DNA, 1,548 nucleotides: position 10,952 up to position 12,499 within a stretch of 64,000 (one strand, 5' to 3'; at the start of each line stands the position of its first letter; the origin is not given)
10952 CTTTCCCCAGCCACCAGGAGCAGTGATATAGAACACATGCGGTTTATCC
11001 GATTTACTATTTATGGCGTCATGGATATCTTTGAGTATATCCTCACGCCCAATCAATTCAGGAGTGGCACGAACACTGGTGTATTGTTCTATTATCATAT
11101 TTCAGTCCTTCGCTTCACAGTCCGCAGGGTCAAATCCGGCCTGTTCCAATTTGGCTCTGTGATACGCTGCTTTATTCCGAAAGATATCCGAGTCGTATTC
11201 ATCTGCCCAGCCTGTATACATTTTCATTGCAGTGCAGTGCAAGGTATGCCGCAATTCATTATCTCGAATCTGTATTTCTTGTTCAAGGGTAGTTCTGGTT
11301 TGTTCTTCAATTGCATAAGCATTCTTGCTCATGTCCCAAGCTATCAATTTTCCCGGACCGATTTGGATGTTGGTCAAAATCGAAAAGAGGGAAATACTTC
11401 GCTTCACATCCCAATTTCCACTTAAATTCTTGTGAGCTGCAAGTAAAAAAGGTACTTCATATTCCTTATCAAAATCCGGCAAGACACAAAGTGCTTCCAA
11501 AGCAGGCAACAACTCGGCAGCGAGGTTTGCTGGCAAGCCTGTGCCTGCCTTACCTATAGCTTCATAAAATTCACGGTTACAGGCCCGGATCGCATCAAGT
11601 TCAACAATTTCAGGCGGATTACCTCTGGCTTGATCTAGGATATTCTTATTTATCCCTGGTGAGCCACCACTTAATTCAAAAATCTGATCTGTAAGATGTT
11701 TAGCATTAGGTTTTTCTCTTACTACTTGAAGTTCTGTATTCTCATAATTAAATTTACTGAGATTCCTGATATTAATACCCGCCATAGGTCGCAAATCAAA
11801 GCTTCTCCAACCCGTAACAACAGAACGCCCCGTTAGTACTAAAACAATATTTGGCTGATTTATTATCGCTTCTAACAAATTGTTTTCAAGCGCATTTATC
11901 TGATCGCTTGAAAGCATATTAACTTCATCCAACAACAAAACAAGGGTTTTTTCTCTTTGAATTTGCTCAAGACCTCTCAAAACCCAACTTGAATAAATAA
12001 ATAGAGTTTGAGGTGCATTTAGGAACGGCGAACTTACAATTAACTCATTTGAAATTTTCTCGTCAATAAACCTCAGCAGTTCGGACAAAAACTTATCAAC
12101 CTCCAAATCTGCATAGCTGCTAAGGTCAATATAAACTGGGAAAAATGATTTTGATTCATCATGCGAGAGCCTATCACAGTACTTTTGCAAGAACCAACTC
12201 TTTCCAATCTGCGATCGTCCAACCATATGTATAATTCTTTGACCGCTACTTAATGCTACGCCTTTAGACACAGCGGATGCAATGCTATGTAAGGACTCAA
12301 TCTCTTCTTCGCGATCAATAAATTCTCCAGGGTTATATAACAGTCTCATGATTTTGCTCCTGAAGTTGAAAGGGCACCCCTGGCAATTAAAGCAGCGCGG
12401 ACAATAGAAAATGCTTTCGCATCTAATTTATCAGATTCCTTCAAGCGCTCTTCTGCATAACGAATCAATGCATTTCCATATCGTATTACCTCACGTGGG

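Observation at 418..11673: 3,616-bp perfect direct repeat at 7,640-bp spacing spanning a gene junction: recent gene conversion, or an assembly artefact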

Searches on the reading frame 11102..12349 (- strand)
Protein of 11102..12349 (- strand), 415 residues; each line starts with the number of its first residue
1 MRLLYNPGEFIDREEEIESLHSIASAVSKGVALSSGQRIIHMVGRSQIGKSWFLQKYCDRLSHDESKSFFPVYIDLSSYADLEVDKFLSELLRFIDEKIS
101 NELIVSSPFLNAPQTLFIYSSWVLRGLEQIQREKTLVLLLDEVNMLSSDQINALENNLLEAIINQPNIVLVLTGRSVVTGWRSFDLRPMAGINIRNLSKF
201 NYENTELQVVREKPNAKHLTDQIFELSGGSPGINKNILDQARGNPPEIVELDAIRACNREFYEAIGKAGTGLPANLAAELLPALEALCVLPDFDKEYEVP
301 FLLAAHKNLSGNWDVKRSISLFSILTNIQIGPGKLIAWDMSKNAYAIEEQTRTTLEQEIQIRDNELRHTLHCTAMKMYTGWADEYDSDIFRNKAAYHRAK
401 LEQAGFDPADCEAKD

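Call 5: search_protein_families(library=pfam, proteins=[window:11102-12349:-], max_evalue=0.01)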
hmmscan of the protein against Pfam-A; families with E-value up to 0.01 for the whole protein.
window:11102-12349:- (415 aa): 5 families
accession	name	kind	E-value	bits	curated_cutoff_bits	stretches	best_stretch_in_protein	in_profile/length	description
PF01637.24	ATPase_2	-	2.3e-10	41.1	33.2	1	10-232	1-220/225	ATPase domain predominantly from Archaea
PF13401.12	AAA_22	-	8.8e-10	39.4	27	1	35-174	3-122/130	AAA domain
PF13173.12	AAA_14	-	0.0011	19.4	27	0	38-174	3-97/129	AAA domain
PF13191.12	AAA_16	-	0.0012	19.8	32.6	1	10-156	2-154/167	AAA ATPase domain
PF24752.1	DUF7697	-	0.0071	16.7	27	0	270-289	21-40/52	Family of unknown function (DUF7697)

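Call 6: search_protein_families(library=padloc, proteins=[window:11102-12349:-], max_evalue=0.01)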
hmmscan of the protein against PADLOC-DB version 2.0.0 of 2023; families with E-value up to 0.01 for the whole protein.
window:11102-12349:- (415 aa): 1 family
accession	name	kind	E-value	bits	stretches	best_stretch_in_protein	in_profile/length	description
PDLC04984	PDC-S27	-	0.0014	15.6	1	10-175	4-147/474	-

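Call 16: find_encoding_contigs(protein=window:11102-12349:-, flank=10000, max_places=10)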
Protein window:11102-12349:- (415 aa): no gene with exactly this product is on record in the collection.

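Call 24: find_homologous_proteins(query=window:11102-12349:-)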
Query window:11102-12349:- (415 aa): 37 proteins with E <= 0.001 among 8000 candidates.
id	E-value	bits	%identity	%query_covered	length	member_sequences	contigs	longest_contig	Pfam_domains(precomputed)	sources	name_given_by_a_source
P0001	9.0e-276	932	100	100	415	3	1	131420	PF13401.13,PF01637.25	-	-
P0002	9.1e-173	593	67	100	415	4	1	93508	PF13401.13,PF13191.13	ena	-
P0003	3.5e-157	542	62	100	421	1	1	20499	PF13401.13,PF01637.25,PF13191.13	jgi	jgi:hypothetical protein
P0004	2.7e-145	502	55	98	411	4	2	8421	PF13401.13,PF01637.25,PF13191.13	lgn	-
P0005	8.8e-131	455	53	99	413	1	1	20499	PF13401.13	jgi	jgi:hypothetical protein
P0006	8.6e-130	451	50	99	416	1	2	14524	PF13401.13,PF01637.25,PF13191.13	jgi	jgi:hypothetical protein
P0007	1.5e-128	447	50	98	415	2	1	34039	PF13401.13,PF01637.25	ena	-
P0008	8.5e-125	435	51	99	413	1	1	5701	PF13401.13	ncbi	-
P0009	7.2e-122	425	52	97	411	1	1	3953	PF01637.25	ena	-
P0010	1.0e-120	421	51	97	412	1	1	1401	PF13191.13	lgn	-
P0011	1.6e-117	411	49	99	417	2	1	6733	PF13401.13,PF00931.29,PF13191.13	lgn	-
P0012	2.6e-116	407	50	97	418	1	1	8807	PF13401.13,PF01637.25,PF13191.13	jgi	-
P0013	3.8e-116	406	50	97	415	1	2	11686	PF01637.25,PF13191.13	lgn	-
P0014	1.8e-113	398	49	98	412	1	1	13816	PF13401.13,PF01637.25,PF13191.13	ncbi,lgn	-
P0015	1.9e-111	391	48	97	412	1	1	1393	PF13401.13,PF01637.25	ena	-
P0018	6.4e-109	383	47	98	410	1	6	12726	PF01637.25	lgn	-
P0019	5.5e-108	380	46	99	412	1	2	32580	PF13401.13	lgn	-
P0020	1.0e-105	372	47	99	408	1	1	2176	PF13401.13,PF01637.25,PF13191.13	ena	-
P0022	1.1e-102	362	46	95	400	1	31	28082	PF13401.13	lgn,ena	-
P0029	1.5e-93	332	44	88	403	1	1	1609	PF19995.6,PF01637.25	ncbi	-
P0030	1.3e-92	329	42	97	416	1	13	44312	PF01637.25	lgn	-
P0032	1.1e-88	316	42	98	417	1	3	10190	PF01637.25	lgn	-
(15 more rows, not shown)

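Call 25: find_encoding_contigs(protein=P0002, flank=10000, max_places=4)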
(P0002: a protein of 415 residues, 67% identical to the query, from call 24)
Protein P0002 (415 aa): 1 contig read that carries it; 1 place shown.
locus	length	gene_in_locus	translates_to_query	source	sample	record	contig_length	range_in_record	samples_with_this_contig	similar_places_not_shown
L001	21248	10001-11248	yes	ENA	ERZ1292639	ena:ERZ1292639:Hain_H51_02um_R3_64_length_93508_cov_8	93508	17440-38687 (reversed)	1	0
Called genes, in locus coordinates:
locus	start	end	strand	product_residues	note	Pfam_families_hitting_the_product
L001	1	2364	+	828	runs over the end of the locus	-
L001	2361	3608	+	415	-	PF01637:ATPase_2, PF13401:AAA_22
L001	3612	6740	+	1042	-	PF13191:AAA_16 (faint), PF13181:TPR_8 (faint), PF00515:TPR_1 (faint), PF07719:TPR_2 (faint), PF13176:TPR_7 (faint), PF13374:TPR_10 (faint), PF13424:TPR_12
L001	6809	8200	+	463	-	-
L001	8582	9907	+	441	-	-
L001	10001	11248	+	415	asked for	PF13191:AAA_16 (weak), PF13401:AAA_22 (weak)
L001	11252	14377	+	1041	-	PF13191:AAA_16 (faint), PF13181:TPR_8 (faint), PF00515:TPR_1 (faint), PF07719:TPR_2 (faint), PF13176:TPR_7 (faint), PF13374:TPR_10 (faint), PF13424:TPR_12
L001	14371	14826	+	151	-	PF13302:Acetyltransf_3 (weak), PF00583:Acetyltransf_1, PF13673:Acetyltransf_10 (faint), PF13508:Acetyltransf_7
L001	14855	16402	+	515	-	PF04055:Radical_SAM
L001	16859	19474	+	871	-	PF00931:NB-ARC (faint), PF13191:AAA_16, PF05729:NACHT (faint), PF07719:TPR_2 (faint), PF13374:TPR_10 (faint), PF17874:TPR_MalT, PF13424:TPR_12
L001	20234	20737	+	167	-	-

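Call 26: find_encoding_contigs(protein=P0003, flank=10000, max_places=4)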
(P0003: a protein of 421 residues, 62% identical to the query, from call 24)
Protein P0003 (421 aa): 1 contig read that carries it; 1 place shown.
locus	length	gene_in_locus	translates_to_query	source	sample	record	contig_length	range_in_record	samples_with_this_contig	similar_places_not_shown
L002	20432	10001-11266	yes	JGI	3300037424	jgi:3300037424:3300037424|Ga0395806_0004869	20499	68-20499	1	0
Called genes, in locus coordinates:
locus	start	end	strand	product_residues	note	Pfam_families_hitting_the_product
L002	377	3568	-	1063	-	-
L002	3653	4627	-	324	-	-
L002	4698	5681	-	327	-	-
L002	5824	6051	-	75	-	-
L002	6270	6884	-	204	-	-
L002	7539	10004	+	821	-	-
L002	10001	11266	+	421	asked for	PF01637:ATPase_2 (weak), PF13191:AAA_16 (faint), PF13401:AAA_22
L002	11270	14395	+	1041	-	PF13191:AAA_16 (faint), PF00515:TPR_1 (faint), PF07719:TPR_2 (faint), PF14559:TPR_19 (faint), PF13424:TPR_12 (faint), PF13374:TPR_10 (faint)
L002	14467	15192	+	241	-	PF13613:HTH_Tnp_4, PF13359:DDE_Tnp_4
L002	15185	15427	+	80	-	PF13359:DDE_Tnp_4 (weak)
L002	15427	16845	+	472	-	PF00486:Trans_reg_C (faint)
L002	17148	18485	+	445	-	-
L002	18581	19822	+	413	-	PF13401:AAA_22 (faint)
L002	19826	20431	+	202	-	?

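Call 27: find_encoding_contigs(protein=P0019, flank=10000, max_places=4)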
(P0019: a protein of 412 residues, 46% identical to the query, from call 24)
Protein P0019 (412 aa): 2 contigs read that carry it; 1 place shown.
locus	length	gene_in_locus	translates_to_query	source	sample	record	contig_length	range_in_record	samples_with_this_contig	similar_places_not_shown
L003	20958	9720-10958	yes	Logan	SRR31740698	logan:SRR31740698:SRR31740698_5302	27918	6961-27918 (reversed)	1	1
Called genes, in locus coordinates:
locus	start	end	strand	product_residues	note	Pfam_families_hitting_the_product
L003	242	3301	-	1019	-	-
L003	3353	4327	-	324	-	-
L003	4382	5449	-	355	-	-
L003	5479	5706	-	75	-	-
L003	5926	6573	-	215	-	-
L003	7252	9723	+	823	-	-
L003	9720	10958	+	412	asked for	PF13401:AAA_22 (weak)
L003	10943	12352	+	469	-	-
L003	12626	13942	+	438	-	-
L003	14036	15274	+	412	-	-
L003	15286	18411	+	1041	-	PF13191:AAA_16 (weak), PF13374:TPR_10 (faint), PF07719:TPR_2 (faint), PF13176:TPR_7 (faint), PF13181:TPR_8 (faint), PF17874:TPR_MalT (faint), PF00515:TPR_1 (faint), PF13424:TPR_12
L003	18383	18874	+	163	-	PF13302:Acetyltransf_3 (weak), PF00583:Acetyltransf_1, PF13508:Acetyltransf_7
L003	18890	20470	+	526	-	PF04055:Radical_SAM, PF13353:Fer4_12 (weak)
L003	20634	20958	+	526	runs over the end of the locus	PF12161:HsdM_N, PF02384:N6_Mtase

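Call 38: find_encoding_contigs(protein=P0042, flank=10000, max_places=4)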
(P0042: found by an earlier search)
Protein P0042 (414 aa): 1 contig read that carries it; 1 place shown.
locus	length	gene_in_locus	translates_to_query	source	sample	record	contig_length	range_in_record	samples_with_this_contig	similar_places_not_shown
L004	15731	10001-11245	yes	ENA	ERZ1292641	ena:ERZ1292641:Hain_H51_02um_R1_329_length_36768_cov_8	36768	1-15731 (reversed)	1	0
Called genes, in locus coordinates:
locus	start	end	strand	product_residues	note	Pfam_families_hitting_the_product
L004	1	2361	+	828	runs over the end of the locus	-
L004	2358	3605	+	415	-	PF01637:ATPase_2, PF13401:AAA_22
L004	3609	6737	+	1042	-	PF13191:AAA_16 (faint), PF13181:TPR_8 (faint), PF00515:TPR_1 (faint), PF07719:TPR_2 (faint), PF13176:TPR_7 (faint), PF13374:TPR_10 (faint), PF13424:TPR_12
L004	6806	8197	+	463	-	-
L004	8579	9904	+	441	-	-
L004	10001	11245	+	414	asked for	PF13191:AAA_16 (weak), PF13401:AAA_22 (weak)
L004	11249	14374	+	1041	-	PF13191:AAA_16 (faint), PF13181:TPR_8 (faint), PF00515:TPR_1 (faint), PF07719:TPR_2 (faint), PF13176:TPR_7 (faint), PF13374:TPR_10 (faint), PF13424:TPR_12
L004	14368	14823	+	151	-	PF13302:Acetyltransf_3 (weak), PF00583:Acetyltransf_1, PF13508:Acetyltransf_7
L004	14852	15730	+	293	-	?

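Call 39: find_encoding_contigs(protein=P0047, flank=10000, max_places=4)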
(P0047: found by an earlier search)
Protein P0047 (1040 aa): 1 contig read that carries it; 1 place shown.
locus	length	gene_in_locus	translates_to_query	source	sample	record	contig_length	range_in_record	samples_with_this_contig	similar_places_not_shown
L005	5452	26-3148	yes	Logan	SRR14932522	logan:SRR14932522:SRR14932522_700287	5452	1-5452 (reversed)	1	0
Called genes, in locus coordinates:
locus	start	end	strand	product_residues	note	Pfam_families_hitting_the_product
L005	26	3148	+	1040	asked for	PF00515:TPR_1 (faint), PF07719:TPR_2 (faint), PF13176:TPR_7 (faint), PF13374:TPR_10 (faint), PF13181:TPR_8 (faint), PF13424:TPR_12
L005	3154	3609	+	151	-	PF13302:Acetyltransf_3, PF00583:Acetyltransf_1, PF13673:Acetyltransf_10 (weak), PF13508:Acetyltransf_7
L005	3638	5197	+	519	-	PF04055:Radical_SAM, PF13353:Fer4_12 (weak)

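Call 49: find_related_loci(query=A1, collection=genome_contigs, flank=10000)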
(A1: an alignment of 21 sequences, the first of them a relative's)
Query A1 (415 aa) in genome_contigs; peptide patterns used: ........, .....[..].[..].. (x = any residue, [..] = any of these).
20 stretches matched a pattern, but none encodes a relative of the query by tblastn (E <= 1e-3).

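Call 50: find_related_loci(query=A1, collection=viral_contigs, flank=10000)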
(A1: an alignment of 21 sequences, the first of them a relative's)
Query A1 (415 aa) in viral_contigs; peptide patterns used: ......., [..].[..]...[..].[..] (x = any residue, [..] = any of these).
10 stretches matched a pattern, but none encodes a relative of the query by tblastn (E <= 1e-3).

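Call 51: find_related_loci(query=A1, collection=metagenome_contigs, flank=10000)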
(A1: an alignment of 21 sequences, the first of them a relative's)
Query A1 (415 aa) in metagenome_contigs; peptide patterns used: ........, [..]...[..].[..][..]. (x = any residue, [..] = any of these).
70 stretches matched a pattern; 2 encode a relative of the query (tblastn E <= 1e-3); 2 distinct loci.
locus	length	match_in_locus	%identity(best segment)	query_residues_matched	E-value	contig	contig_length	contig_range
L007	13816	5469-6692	49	4-411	8e-123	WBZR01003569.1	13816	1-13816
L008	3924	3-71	96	327-349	1e-9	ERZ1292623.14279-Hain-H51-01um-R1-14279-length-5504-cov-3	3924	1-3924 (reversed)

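Call 55: search_solved_structures(query=A1, max_evalue=1)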
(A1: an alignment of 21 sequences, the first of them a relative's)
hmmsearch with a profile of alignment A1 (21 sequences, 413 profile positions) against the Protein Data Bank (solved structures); distinct sequences matched with E-value up to 1: 101 (the best 60 are shown).
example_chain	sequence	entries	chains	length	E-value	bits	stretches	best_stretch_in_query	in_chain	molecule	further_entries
2qgz_A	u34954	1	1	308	0.016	17.4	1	18-126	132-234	Putative primosome component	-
4fmc_F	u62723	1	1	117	0.026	16.6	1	46-93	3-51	Ras-related protein Rab-1A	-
2bcg_Y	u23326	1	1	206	0.031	16.4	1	45-88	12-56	GTP-binding protein YPT1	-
1ukv_Y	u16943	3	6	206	0.031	16.4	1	45-88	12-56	GTP-binding protein YPT1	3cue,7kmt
3cph_A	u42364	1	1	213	0.032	16.4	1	27-80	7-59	Ras-related protein SEC4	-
1yzn_A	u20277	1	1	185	0.032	16.4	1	45-88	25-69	GTP-binding protein YPT1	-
3bfk_A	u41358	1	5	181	0.036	16.2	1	45-91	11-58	Small GTPase Rab11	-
4i1o_A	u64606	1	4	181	0.038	16.1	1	45-93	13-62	Ras-related protein Rab-1B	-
3jza_A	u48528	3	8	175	0.039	16.1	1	45-92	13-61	Ras-related protein Rab-1B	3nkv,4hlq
8alk_B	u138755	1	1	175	0.04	16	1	45-88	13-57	Ras-related protein Rab-1B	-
6sku_B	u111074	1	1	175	0.04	16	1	45-93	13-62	Ras-related protein Rab-1B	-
9rx4_E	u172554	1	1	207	0.04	16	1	45-80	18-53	Ras-related protein Rab-1A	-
4jvs_B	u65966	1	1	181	0.041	16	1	45-91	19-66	Ras-related protein Rab-1A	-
5o74_B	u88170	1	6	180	0.042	16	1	45-87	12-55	Ras-related protein Rab-1B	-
4iru_B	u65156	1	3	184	0.042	16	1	45-90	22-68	Ras-related protein Rab-1A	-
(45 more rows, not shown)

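Call 56: search_protein_families(library=ncbifam, proteins=[window:11102-12349:-], max_evalue=0.01)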
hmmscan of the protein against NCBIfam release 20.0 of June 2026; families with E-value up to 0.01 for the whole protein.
window:11102-12349:- (415 aa): 1 family
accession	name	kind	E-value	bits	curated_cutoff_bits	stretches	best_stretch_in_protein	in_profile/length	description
TIGR02928.1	TIGR02928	subfamily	0.00096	18.1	181.3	1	5-148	12-144/366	orc1/cdc6 family replication initiation protein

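Call 62: find_encoding_contigs(protein=P0007, flank=10000, max_places=3)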
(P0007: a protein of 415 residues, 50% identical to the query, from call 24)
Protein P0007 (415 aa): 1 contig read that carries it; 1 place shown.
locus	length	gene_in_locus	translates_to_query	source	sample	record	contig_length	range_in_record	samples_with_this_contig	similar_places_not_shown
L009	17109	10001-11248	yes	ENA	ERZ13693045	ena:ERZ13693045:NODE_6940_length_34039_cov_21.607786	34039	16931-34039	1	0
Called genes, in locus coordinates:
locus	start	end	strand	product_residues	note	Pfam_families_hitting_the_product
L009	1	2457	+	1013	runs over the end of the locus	-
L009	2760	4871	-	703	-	PF00136:DNA_pol_B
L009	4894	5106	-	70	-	PF26485:DUF8156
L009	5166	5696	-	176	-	-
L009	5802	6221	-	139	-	PF00196:GerE, PF04545:Sigma70_r4 (weak)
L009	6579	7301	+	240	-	PF03848:TehB (weak), PF13489:Methyltransf_23, PF01728:FtsJ (weak), PF05175:MTS (weak), PF13847:Methyltransf_31, PF08241:Methyltransf_11, PF08242:Methyltransf_12, PF13649:Methyltransf_25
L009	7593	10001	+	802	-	-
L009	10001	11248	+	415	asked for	PF01637:ATPase_2 (weak), PF13401:AAA_22 (weak)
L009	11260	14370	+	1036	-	PF00515:TPR_1 (faint), PF07719:TPR_2 (faint), PF13181:TPR_8 (faint), PF13428:TPR_14 (faint), PF13176:TPR_7 (faint), PF13374:TPR_10 (faint), PF13424:TPR_12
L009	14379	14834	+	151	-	PF13420:Acetyltransf_4 (weak), PF00583:Acetyltransf_1, PF13302:Acetyltransf_3 (weak), PF13673:Acetyltransf_10 (weak), PF13508:Acetyltransf_7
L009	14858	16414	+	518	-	PF04055:Radical_SAM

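Call 63: find_encoding_contigs(protein=P0030, flank=10000, max_places=3)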
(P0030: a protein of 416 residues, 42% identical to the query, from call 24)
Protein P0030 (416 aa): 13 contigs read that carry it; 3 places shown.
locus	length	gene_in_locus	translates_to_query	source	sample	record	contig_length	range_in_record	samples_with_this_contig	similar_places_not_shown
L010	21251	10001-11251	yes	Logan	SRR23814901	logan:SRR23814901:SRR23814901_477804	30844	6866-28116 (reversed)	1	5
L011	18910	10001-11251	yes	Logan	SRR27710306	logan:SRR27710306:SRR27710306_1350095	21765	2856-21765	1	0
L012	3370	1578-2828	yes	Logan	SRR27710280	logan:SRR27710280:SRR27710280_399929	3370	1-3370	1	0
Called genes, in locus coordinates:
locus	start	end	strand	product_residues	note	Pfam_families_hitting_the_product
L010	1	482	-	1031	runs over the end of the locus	-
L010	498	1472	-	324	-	-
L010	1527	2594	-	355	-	-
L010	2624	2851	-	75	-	-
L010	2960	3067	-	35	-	-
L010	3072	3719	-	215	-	-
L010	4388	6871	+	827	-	-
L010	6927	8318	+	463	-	-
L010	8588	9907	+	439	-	-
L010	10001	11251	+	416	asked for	PF01637:ATPase_2 (weak)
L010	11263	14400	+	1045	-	PF13191:AAA_16 (weak), PF07719:TPR_2 (faint), PF13374:TPR_10 (faint), PF17874:TPR_MalT (weak), PF00515:TPR_1 (faint), PF13424:TPR_12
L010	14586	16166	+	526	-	PF04055:Radical_SAM, PF13353:Fer4_12 (faint)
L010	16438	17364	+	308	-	PF18899:DUF5655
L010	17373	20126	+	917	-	PF04313:HSDR_N (weak), PF00270:DEAD, PF04851:ResIII, PF18766:SWI2_SNF2, PF00271:Helicase_C (weak), PF08463:EcoEI_R_C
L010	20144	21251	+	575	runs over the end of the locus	PF12161:HsdM_N, PF02384:N6_Mtase, PF01170:UPF0020, PF07669:Eco57I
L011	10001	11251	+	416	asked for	PF01637:ATPase_2 (weak)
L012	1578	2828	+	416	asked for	PF01637:ATPase_2 (weak)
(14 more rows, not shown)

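Call 64: find_encoding_contigs(protein=P0022, flank=10000, max_places=3)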
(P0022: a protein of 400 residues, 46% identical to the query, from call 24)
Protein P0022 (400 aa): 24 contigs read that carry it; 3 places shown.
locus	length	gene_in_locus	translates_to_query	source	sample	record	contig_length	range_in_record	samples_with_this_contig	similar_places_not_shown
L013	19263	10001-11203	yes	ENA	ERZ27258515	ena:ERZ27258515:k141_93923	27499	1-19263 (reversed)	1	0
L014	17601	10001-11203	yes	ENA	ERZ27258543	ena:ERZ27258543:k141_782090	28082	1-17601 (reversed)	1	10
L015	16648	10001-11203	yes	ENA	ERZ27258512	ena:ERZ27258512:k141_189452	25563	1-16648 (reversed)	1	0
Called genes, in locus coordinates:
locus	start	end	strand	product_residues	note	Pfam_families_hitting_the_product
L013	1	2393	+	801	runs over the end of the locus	-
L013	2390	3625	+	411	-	PF01637:ATPase_2, PF13191:AAA_16 (weak), PF13401:AAA_22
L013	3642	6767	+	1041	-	PF13191:AAA_16 (weak), PF00515:TPR_1 (faint), PF07719:TPR_2 (faint), PF13181:TPR_8 (faint), PF13176:TPR_7 (faint), PF13374:TPR_10 (faint), PF13424:TPR_12 (weak)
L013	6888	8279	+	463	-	-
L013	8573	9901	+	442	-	-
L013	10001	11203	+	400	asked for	PF13401:AAA_22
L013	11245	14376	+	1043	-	PF13374:TPR_10 (faint), PF13424:TPR_12 (weak), PF07719:TPR_2 (faint)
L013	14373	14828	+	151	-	PF13302:Acetyltransf_3 (weak), PF00583:Acetyltransf_1, PF13508:Acetyltransf_7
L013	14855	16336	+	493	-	PF04055:Radical_SAM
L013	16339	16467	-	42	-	-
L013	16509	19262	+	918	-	?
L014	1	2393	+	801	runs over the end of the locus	-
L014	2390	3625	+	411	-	PF01637:ATPase_2, PF13191:AAA_16 (weak), PF13401:AAA_22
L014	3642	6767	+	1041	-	PF13191:AAA_16 (weak), PF00515:TPR_1 (faint), PF07719:TPR_2 (faint), PF13181:TPR_8 (faint), PF13176:TPR_7 (faint), PF13374:TPR_10 (faint), PF13424:TPR_12 (weak)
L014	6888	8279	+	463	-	-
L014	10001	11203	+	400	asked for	PF13401:AAA_22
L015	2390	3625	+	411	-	PF01637:ATPase_2, PF13191:AAA_16 (weak), PF13401:AAA_22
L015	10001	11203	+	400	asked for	PF13401:AAA_22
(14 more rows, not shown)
